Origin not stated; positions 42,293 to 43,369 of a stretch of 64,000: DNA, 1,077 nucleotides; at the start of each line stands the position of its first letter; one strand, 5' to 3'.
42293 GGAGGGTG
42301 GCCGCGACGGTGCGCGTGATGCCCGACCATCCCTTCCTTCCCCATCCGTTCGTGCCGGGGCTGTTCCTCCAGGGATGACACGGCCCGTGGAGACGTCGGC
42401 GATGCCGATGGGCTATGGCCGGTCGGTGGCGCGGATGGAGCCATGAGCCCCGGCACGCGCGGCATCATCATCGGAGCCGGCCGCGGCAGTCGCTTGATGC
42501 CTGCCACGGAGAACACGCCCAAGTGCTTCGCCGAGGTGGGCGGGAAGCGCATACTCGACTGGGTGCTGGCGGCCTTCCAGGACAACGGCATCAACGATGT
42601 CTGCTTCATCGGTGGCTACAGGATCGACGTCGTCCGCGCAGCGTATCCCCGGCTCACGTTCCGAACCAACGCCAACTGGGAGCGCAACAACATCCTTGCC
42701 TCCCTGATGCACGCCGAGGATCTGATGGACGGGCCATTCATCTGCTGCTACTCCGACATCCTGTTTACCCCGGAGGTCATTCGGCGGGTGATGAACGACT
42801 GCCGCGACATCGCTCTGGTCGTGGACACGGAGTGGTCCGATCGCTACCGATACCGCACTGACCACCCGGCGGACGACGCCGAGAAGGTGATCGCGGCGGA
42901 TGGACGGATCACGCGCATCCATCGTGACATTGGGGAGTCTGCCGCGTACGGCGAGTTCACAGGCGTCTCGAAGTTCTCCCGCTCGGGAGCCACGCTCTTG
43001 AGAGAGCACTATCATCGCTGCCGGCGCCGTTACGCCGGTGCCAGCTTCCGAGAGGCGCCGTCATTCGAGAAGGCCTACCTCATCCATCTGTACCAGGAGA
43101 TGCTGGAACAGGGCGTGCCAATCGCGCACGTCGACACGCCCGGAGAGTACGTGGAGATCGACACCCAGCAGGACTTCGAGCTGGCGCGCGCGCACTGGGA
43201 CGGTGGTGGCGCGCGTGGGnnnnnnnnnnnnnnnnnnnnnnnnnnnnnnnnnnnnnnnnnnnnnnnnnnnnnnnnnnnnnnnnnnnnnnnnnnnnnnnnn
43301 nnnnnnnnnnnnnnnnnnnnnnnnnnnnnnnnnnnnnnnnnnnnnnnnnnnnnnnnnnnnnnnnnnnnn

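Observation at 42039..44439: Low-GC LicC-like/MetE-like two-gene cassette bracketed by a glgP-internal segment and a diverged relic copy of the same segment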

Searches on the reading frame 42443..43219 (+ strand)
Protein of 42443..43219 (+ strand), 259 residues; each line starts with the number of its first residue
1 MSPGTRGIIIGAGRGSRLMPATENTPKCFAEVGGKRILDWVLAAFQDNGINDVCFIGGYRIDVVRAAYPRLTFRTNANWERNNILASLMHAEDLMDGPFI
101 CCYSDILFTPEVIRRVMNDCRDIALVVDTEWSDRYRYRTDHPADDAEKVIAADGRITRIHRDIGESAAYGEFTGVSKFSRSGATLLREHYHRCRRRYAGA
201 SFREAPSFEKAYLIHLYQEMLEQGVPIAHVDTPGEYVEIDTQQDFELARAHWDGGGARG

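Call 8: search_protein_families(library=pfam, proteins=[window:42443-43219:+], max_evalue=0.01)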
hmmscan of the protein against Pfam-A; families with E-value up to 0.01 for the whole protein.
window:42443-43219:+ (259 aa): 3 families
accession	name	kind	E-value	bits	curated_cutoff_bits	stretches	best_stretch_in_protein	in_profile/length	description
PF12804.13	NTP_transf_3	-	5.2e-10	40.2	27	1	7-123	1-116/160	MobA-like NTP transferase domain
PF00483.29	NTP_transferase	-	2.3e-05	24.5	21.2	1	7-56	2-52/245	Nucleotidyl transferase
PF24201.1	DUF7426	-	0.0021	18.8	27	1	216-257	71-112/137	Domain of unknown function (DUF7426)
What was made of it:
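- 42443..43222 (+): Intact nucleotidyltransferase (NT) of 259 aa, of the PntC/LicC/IPCT-like cytidylyltransferase type. NTP_transf_3 (call 8).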

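Call 9: find_encoding_contigs(protein=window:42443-43219:+, flank=10000, max_places=10)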
Protein window:42443-43219:+ (259 aa): 22 contigs read that carry it; 10 places shown.
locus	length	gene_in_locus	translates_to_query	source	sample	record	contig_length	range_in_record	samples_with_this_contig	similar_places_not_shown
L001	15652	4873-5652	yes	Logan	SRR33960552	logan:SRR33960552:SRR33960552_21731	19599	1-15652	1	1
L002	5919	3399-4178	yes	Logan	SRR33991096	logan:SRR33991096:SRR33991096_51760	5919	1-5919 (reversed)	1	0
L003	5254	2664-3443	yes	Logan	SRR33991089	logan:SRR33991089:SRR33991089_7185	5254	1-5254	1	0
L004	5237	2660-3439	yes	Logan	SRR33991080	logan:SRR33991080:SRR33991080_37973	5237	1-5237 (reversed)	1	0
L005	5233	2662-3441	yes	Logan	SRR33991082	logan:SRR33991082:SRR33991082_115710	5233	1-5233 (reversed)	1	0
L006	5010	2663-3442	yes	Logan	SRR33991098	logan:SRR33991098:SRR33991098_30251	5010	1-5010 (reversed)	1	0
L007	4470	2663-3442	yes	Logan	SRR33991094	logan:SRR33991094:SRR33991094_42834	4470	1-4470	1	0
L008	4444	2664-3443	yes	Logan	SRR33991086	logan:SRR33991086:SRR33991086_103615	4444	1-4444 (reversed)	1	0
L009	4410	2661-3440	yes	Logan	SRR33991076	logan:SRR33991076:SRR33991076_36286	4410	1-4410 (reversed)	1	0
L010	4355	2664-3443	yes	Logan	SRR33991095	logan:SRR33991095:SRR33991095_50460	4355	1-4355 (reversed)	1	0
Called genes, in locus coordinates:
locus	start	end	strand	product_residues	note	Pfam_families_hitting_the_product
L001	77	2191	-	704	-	PF02922:CBM_48, PF00128:Alpha-amylase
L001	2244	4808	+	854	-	PF11897:DUF3417, PF00343:Phosphorylase, PF28476:GlgP_C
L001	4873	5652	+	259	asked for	PF00483:NTP_transferase (faint), PF12804:NTP_transf_3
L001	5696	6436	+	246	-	PF01717:Meth_synt_2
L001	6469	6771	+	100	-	PF01717:Meth_synt_2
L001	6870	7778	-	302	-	PF08379:Bact_transglu_N, PF01841:Transglut_core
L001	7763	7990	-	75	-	PF14403:CP_ATPgrasp_2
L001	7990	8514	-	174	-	PF01850:PIN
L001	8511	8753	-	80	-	-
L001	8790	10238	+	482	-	PF01839:FG-GAP (faint), PF13517:FG-GAP_3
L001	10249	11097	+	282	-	PF04909:Amidohydro_2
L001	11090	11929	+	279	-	PF00106:adh_short, PF08659:KR, PF23441:SDR (weak), PF13561:adh_short_C2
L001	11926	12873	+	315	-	PF02737:3HCDH_N, PF03446:NAD_binding_2 (weak), PF00725:3HCDH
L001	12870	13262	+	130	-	-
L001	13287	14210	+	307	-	PF01156:IU_nuc_hydro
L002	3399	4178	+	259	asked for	PF00483:NTP_transferase (faint), PF12804:NTP_transf_3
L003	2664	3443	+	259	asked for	PF00483:NTP_transferase (faint), PF12804:NTP_transf_3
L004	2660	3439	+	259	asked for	PF00483:NTP_transferase (faint), PF12804:NTP_transf_3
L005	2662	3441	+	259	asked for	PF00483:NTP_transferase (faint), PF12804:NTP_transf_3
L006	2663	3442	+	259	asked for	PF00483:NTP_transferase (faint), PF12804:NTP_transf_3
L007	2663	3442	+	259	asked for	PF00483:NTP_transferase (faint), PF12804:NTP_transf_3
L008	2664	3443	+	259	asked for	PF00483:NTP_transferase (faint), PF12804:NTP_transf_3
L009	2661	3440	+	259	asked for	PF00483:NTP_transferase (faint), PF12804:NTP_transf_3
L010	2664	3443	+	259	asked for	PF00483:NTP_transferase (faint), PF12804:NTP_transf_3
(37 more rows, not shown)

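Call 10: search_protein_families(library=ncbifam, proteins=[window:42443-43219:+], max_evalue=0.01)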
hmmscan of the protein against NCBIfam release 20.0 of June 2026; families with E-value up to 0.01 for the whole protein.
window:42443-43219:+ (259 aa): 23 families
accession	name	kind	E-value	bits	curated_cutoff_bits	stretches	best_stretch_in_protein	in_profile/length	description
TIGR03992.1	Arch_glmU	subfamily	5.3e-14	51.9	292.1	1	7-130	3-131/393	bifunctional sugar-1-phosphate nucleotidylyltransferase/acetyltransferase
NF041313.1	UDPGP_AglF_Halo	equivalog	3.7e-13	49.5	400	1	7-129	3-132/234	UTP--glucose-1-phosphate uridylyltransferase AglF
NF045761.1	NAMPUrTaseMurU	equivalog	3.8e-08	33.5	250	1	7-54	3-50/226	N-acetylmuramate alpha-1-phosphate uridylyltransferase MurU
NF041135.1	IPPtranDIPPsyn_Thcocales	equivalog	5.1e-08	32.3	580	1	6-165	2-151/419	bifunctional L-myo-inositol-1-phosphate cytidylyltransferase/CDP-L-myo-inositol myo-inositolphosphotransferase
NF052502.1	man1P_GTase_Rv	exception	5.5e-06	25.5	440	1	8-67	4-63/352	mannose-1-phosphate guanylyltransferase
NF041173.1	Sug_nt_acttase_Thmprot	equivalog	7e-06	25.2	600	1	7-130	3-130/405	bifunctional sugar-1-phosphate nucleotidylyltransferase/acetyltransferase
TIGR02623.1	G1P_cyt_trans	equivalog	1e-05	25.2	300.25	1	7-68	3-64/255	glucose-1-phosphate cytidylyltransferase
NF045665.1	NTPtran_DVU1551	equivalog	5.5e-05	22.4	315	1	7-78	3-69/359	DVU_1551 family NTP transferase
TIGR02091.1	glgC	equivalog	9e-05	21.7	424.9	1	7-62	3-59/364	glucose-1-phosphate adenylyltransferase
NF045697.1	MurNAcPUrMurU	equivalog_domain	9.3e-05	21.9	370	1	9-52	2-45/229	N-acetylmuramate alpha-1-phosphate uridylyltransferase MurU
TIGR01208.1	rmlA_long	equivalog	0.00011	21.3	320.25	1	7-64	2-60/353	glucose-1-phosphate thymidylyltransferase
NF049965.1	GlMnHpPGnyltfHddC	equivalog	0.00013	21.7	300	1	7-68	3-64/221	D-glycero-D-manno-heptose 1-phosphate guanosyltransferase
TIGR01099.1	galU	equivalog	0.00013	21.6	326.8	1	8-59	5-56/261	UTP--glucose-1-phosphate uridylyltransferase GalU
NF001947.0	PRK00725.1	subfamily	0.00026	19.9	470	1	7-60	19-73/426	glucose-1-phosphate adenylyltransferase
NF010934.1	PRK14354.1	equivalog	0.00036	19.2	450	1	8-68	3-60/447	bifunctional UDP-N-acetylglucosamine diphosphorylase/glucosamine-1-phosphate N-acetyltransferase GlmU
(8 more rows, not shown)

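Call 23: find_homologous_proteins(query=window:42443-43219:+, max_evalue=0.00001)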
Query window:42443-43219:+ (259 aa): 3141 proteins with E <= 0.00001 among 4404 candidates; the best 120 are listed.
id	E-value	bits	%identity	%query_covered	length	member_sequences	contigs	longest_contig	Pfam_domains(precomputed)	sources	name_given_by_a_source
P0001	1.8e-171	586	97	100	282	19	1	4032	PF12804.14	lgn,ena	-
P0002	7.9e-124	430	76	92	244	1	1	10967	PF12804.14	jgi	jgi:choline kinase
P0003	3.7e-119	415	72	97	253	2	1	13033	PF12804.14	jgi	jgi:L-glutamine-phosphate cytidylyltransferase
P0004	2.7e-118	412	68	97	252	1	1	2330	PF00483.30,PF12804.14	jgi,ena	jgi:choline kinase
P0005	3.5e-118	412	69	96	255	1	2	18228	PF00483.30,PF12804.14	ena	-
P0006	1.6e-117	410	69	96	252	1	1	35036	PF12804.14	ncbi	-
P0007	3.2e-117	409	71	97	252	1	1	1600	PF00483.30,PF12804.14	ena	-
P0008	5.8e-117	408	71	95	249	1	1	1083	PF00483.30,PF12804.14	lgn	-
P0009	9.1e-117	407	70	95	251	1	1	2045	PF00483.30,PF12804.14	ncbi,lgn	-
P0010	1.0e-116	407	69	96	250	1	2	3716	PF12804.14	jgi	jgi:choline kinase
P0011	1.5e-116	406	70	95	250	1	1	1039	PF00483.30,PF12804.14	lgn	-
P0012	1.5e-116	406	71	95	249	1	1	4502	PF00483.30,PF01128.26,PF12804.14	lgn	-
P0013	2.4e-116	406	70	95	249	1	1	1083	PF00483.30,PF12804.14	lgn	-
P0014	3.8e-116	405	69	95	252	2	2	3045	PF00483.30,PF12804.14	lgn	-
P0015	1.4e-115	403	69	96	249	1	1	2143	PF12804.14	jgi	jgi:choline kinase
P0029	2.5e-114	399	67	97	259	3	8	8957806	PF00483.30,PF12804.14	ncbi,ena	-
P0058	7.2e-112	391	66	97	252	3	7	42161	PF00483.30,PF12804.14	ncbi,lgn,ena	-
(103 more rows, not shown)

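Call 24: search_solved_structures(query=window:42443-43219:+, max_evalue=0.01, show_alignments=2)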
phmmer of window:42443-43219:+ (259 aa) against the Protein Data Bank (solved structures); distinct sequences matched with E-value up to 0.01: 7.
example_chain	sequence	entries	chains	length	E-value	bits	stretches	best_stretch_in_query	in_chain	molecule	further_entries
1jyk_A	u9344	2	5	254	3.5e-10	42.9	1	6-97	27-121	CTP:phosphocholine Cytidylyltransferase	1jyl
6pd1_A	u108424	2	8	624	6.3e-06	28.9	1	7-126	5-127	Nucleotidyl transferase/aminotransferase, class V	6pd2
1tzf_A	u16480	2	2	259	0.00018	24.1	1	5-68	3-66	Glucose-1-phosphate cytidylyltransferase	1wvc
8hhd_A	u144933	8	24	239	0.0012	21.4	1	6-54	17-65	Nucleotidyl transferase | N-acetylmuramate alpha-1-phosphate uridylyltransferase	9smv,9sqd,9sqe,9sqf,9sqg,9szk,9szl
4y7t_A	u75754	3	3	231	0.0028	20.2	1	7-55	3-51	Nucleotidyl transferase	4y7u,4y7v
2px7_A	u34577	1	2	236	0.0042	19.6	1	9-48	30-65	2-C-methyl-D-erythritol 4-phosphate cytidylyltransferase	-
9dqf_A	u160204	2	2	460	0.0066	19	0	6-165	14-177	Bifunctional protein GlmU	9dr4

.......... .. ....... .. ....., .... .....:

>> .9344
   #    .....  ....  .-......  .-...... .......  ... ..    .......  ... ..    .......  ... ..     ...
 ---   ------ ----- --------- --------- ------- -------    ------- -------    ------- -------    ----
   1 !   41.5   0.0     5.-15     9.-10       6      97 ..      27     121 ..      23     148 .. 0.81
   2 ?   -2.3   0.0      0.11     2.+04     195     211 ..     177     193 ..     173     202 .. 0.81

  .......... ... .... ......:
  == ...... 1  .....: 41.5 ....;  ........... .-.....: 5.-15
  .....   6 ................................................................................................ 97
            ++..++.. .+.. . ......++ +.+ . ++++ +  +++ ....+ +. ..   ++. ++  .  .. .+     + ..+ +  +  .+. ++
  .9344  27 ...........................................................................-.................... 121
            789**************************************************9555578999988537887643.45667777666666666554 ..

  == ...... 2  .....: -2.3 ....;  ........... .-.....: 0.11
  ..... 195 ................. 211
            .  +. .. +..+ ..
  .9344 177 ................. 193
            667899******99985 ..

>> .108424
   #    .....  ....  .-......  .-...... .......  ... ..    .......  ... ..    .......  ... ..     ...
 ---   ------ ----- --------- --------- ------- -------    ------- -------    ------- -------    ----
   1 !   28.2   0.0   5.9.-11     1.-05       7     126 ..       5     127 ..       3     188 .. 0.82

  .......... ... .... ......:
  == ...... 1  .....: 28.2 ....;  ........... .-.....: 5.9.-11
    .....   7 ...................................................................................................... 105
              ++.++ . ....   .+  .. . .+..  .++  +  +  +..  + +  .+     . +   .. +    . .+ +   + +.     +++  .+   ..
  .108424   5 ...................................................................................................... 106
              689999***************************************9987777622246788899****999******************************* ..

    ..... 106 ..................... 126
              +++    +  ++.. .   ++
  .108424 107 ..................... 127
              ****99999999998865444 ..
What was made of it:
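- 42443..43222 (+): LicC 1JYK gives E=3.5e-10 over the N-terminal 92 residues (call 24).
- On LicC-type CTP:phosphocholine cytidylyltransferase: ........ aligns with LicC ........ (call 24). Only residues 6-97 align by sequence (call 24).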

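Call 25: find_encoding_contigs(protein=P0002, flank=6000, max_places=2)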
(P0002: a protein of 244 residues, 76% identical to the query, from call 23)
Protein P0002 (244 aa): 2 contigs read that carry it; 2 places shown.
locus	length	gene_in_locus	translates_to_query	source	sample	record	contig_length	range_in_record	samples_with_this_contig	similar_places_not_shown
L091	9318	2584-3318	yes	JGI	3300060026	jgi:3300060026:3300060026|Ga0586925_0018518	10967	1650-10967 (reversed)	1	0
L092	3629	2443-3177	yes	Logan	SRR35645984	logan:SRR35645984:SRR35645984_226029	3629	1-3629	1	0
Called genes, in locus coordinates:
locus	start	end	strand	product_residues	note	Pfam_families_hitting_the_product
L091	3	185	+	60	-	?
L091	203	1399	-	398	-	PF02746:MR_MLE_N, PF13378:MR_MLE_C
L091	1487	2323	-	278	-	PF04951:Peptidase_M55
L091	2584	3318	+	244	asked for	PF12804:NTP_transf_3 (weak)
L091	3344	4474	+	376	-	PF01717:Meth_synt_2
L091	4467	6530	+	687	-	PF00149:Metallophos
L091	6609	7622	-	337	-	PF03786:UxuA, PF01261:AP_endonuc_2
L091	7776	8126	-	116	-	PF13460:NAD_binding_10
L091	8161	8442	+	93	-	-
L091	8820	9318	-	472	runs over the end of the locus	PF00027:cNMP_binding, PF02518:HATPase_c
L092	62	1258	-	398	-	PF02746:MR_MLE_N, PF13378:MR_MLE_C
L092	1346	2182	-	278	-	PF04951:Peptidase_M55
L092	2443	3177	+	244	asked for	PF12804:NTP_transf_3 (weak)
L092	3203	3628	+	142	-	?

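Call 26: find_encoding_contigs(protein=P0003, flank=6000, max_places=2)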
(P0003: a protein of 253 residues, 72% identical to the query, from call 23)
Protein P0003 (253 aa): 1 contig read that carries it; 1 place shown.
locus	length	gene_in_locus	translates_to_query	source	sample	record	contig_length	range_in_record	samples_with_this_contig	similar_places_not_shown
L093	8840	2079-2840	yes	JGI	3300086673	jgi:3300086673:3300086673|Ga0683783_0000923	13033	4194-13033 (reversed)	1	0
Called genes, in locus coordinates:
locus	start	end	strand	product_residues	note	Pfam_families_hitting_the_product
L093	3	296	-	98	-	?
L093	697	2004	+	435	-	PF07690:MFS_1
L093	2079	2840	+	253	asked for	PF12804:NTP_transf_3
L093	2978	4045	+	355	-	PF01717:Meth_synt_2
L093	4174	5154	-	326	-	PF14559:TPR_19 (faint), PF13432:TPR_16 (faint), PF00515:TPR_1 (faint), PF07719:TPR_2 (faint), PF13428:TPR_14 (faint), PF13181:TPR_8 (faint), PF13414:TPR_11 (faint)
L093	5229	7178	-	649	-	PF02018:CBM_4_9 (weak), PF22848:ASD1_dom, PF06964:Alpha-L-AF_C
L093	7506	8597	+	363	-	PF00356:LacI, PF00532:Peripla_BP_1, PF13377:Peripla_BP_3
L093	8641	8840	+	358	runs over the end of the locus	PF00756:Esterase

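Call 27: find_encoding_contigs(protein=P0029, flank=6000, max_places=2)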
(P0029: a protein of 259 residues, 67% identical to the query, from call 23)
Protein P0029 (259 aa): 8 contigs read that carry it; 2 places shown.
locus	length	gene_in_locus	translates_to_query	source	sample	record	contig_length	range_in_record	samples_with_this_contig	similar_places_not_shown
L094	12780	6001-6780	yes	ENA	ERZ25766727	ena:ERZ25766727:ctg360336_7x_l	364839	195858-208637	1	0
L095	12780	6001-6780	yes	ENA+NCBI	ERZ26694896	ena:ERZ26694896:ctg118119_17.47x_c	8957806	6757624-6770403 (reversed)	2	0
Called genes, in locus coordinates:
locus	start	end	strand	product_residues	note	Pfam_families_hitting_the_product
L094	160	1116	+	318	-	PF00291:PALP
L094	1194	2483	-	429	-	PF06782:UPF0236 (faint)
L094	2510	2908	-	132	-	PF20586:DUF6788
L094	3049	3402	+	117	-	PF03551:PadR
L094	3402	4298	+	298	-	PF00036:EF-hand_1 (faint), PF13499:EF-hand_7 (faint), PF13202:EF-hand_5 (faint), PF13405:EF-hand_6 (faint)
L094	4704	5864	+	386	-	PF07690:MFS_1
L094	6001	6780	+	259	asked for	PF00483:NTP_transferase (weak), PF12804:NTP_transf_3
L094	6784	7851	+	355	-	PF01717:Meth_synt_2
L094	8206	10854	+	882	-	PF00069:Pkinase, PF01636:APH (faint), PF07714:PK_Tyr_Ser-Thr, PF26550:Tricorn_2nd (faint), PF26549:Tricorn_N, PF07676:PD40 (weak)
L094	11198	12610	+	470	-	PF00069:Pkinase, PF01636:APH (faint), PF07714:PK_Tyr_Ser-Thr, PF07676:PD40 (faint)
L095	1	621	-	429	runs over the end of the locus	PF06782:UPF0236 (faint)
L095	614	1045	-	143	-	PF20586:DUF6788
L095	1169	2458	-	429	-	PF06782:UPF0236 (faint)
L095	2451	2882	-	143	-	PF20586:DUF6788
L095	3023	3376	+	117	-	PF03551:PadR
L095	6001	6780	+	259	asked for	PF00483:NTP_transferase (weak), PF12804:NTP_transf_3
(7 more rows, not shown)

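Call 28: find_encoding_contigs(protein=P0058, flank=6000, max_places=2)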
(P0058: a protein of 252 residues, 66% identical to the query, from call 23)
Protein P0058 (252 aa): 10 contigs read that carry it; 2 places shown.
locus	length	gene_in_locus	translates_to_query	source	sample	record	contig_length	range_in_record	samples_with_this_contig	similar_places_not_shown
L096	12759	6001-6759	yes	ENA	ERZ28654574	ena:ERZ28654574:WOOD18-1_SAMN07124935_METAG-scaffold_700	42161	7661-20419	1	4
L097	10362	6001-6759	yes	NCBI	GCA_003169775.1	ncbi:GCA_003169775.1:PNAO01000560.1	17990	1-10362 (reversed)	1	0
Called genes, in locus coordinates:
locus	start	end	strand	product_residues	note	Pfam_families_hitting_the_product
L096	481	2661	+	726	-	PF19838:LptD_2 (faint), PF04453:LptD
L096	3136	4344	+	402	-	-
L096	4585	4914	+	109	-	PF00076:RRM_1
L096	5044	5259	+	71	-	PF01176:eIF-1a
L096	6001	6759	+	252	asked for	PF00483:NTP_transferase (weak), PF12804:NTP_transf_3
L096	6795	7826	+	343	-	PF01717:Meth_synt_2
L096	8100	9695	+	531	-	PF00342:PGI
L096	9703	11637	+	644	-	PF01134:GIDA, PF12831:FAD_oxidored (weak), PF21680:GIDA_C_1st, PF13932:SAM_GIDA_C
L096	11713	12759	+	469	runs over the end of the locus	PF01839:FG-GAP (faint), PF13517:FG-GAP_3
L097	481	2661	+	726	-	PF19838:LptD_2 (faint), PF04453:LptD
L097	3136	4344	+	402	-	-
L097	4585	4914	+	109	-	PF00076:RRM_1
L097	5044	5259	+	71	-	PF01176:eIF-1a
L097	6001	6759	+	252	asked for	PF00483:NTP_transferase (weak), PF12804:NTP_transf_3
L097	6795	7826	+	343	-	PF01717:Meth_synt_2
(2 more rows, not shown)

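Call 31: find_related_loci(query=A1, collection=metagenome_contigs, flank=6000)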
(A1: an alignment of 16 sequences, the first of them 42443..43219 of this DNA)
Query A1 (259 aa) in metagenome_contigs; peptide patterns used: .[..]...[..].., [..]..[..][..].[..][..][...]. (x = any residue, [..] = any of these).
600 stretches matched a pattern (row limit reached: there are more); 502 encode a relative of the query (tblastn E <= 1e-3); the best 80 are kept; 80 distinct loci.
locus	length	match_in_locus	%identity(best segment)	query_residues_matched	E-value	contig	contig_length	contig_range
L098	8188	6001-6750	66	6-255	4e-119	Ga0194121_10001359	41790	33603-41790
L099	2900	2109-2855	68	6-254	3e-121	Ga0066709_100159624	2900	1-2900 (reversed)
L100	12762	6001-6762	66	6-259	2e-115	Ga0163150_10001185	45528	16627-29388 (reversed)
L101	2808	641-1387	67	6-254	2e-119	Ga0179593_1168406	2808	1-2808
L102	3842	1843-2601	66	2-254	2e-116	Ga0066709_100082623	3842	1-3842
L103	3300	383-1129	65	6-254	1e-117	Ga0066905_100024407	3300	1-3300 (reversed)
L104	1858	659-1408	67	6-255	9e-122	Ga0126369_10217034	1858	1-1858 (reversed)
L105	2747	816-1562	65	6-254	3e-118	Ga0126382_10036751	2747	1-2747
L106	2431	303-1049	65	6-254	2e-119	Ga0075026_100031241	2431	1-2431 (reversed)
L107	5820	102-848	66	6-254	1e-113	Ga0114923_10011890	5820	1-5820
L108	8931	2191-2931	65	6-252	1e-113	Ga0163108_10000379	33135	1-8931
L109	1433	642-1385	65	7-254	4e-123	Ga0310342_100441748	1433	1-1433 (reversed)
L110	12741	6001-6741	66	6-252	1e-113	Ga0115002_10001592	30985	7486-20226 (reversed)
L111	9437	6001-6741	67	6-252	9e-114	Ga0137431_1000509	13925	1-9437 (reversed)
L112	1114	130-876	66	6-254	3e-124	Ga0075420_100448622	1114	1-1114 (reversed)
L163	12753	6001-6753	64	2-252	7e-111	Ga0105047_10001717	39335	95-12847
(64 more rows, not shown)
